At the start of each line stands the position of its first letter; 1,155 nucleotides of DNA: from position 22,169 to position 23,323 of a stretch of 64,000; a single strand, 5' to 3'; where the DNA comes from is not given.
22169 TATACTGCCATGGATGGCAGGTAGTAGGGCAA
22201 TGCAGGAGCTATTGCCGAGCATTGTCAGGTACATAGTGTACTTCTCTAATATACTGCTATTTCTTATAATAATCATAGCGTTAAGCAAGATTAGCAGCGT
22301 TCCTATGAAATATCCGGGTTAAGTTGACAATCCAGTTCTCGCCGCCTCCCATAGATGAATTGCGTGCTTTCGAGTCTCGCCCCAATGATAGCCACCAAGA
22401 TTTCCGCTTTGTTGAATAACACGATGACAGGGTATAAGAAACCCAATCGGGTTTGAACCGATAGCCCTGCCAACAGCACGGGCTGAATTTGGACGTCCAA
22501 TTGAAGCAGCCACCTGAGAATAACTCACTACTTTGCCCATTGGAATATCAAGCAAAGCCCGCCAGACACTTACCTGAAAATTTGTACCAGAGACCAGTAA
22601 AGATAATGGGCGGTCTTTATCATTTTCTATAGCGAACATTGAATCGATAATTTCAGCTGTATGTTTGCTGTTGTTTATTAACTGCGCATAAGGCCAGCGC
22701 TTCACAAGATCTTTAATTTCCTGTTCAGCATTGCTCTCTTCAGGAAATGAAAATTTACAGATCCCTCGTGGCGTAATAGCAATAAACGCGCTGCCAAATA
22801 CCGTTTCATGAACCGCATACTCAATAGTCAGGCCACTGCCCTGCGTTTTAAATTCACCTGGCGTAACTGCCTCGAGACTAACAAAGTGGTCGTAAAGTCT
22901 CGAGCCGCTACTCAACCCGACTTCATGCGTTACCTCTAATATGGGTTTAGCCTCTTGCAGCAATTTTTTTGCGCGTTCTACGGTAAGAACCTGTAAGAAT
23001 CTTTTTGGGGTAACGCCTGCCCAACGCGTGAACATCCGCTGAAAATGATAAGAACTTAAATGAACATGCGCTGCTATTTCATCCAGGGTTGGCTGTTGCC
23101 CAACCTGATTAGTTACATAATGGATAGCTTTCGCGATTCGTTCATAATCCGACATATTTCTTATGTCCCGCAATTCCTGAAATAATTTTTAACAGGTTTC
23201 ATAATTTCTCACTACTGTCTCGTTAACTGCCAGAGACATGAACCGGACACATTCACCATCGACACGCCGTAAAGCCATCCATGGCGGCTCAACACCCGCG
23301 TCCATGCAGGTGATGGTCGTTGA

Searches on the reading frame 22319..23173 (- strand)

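Call 13: search_protein_families(library=pfam, proteins=[window:22319-23173:-], max_evalue=0.01)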
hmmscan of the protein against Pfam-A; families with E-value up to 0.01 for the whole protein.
window:22319-23173:- (284 aa): 3 families
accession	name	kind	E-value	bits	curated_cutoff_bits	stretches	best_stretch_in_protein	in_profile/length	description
PF01035.26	DNA_binding_1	-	1.6e-30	105.2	27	1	198-276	1-79/81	6-O-methylguanine DNA methyltransferase, DNA binding domain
PF12833.13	HTH_18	-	4.7e-17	62.5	33.6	1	33-110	1-79/80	Helix-turn-helix domain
PF00165.29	HTH_AraC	-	1.7e-07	31.7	26.6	1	29-61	10-42/42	Bacterial regulatory helix-turn-helix proteins, AraC family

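Call 14: search_protein_families(library=ncbifam, proteins=[window:22319-23173:-], max_evalue=0.01)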
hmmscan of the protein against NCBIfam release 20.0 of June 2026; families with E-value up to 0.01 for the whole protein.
window:22319-23173:- (284 aa): 23 families
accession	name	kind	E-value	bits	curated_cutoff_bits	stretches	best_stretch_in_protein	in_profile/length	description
NF011964.0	PRK15435.1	equivalog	3.4e-52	177.6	345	1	11-274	85-346/354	bifunctional DNA-binding transcriptional regulator/O6-methylguanine-DNA methyltransferase Ada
TIGR00589.1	ogt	superfamily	1.4e-29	101.9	46.4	1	197-271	1-75/80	methylated-DNA--[protein]-cysteine S-methyltransferase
NF007626.0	PRK10286.1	equivalog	4.3e-24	85.5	192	1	190-271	80-161/171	methylated-DNA--[protein]-cysteine S-methyltransferase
NF006902.0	PRK09393.1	equivalog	3.6e-12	46.1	425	1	3-111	212-321/327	transcriptional regulator FtrA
NF047788.1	TransRegPocR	equivalog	3.8e-12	46.1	500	1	9-111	187-290/296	transcriptional regulator PocR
NF047455.1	TF_Staph_AryK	equivalog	8.5e-11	40.8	850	1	7-112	153-259/759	transcriptional regulator AryK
NF041132.1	DNA_protcyst_Mta_Thcoc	equivalog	1.3e-10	41.4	250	1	168-258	61-151/169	methylated-DNA--protein-cysteine methyltransferase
NF007693.0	PRK10371.1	equivalog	3.9e-10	39.4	253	1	13-110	200-298/309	transcriptional regulator MelR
NF003022.0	PRK03887.1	equivalog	7e-10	39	164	1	167-266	60-158/175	methylated-DNA--protein-cysteine methyltransferase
NF007860.0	PRK10572.1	equivalog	8.9e-10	37.9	208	1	11-111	183-284/292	arabinose operon transcriptional regulator AraC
TIGR04094.1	adjacent_YSIRK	equivalog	3.8e-09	36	200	1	11-109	285-383/383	YSIRK-targeted surface antigen transcriptional regulator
NF040475.1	chlor_reg_RclR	equivalog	1e-08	34.8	400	1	9-112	175-279/284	reactive chlorine-specific transcriptional regulator RclR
NF052371.1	TransRegGbdRPseu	equivalog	2.9e-07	29.8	480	1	13-90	227-305/365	choline metabolism transcriptional regulator GbdR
NF033869.1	viru_reg_Rsp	equivalog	9.4e-06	24.3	400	1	10-115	146-252/701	AraC family transcriptional regulator Rsp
NF012144.2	ramA_TF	equivalog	1.2e-05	25.7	180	1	13-111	7-106/108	RamA family antibiotic efflux transcriptional regulator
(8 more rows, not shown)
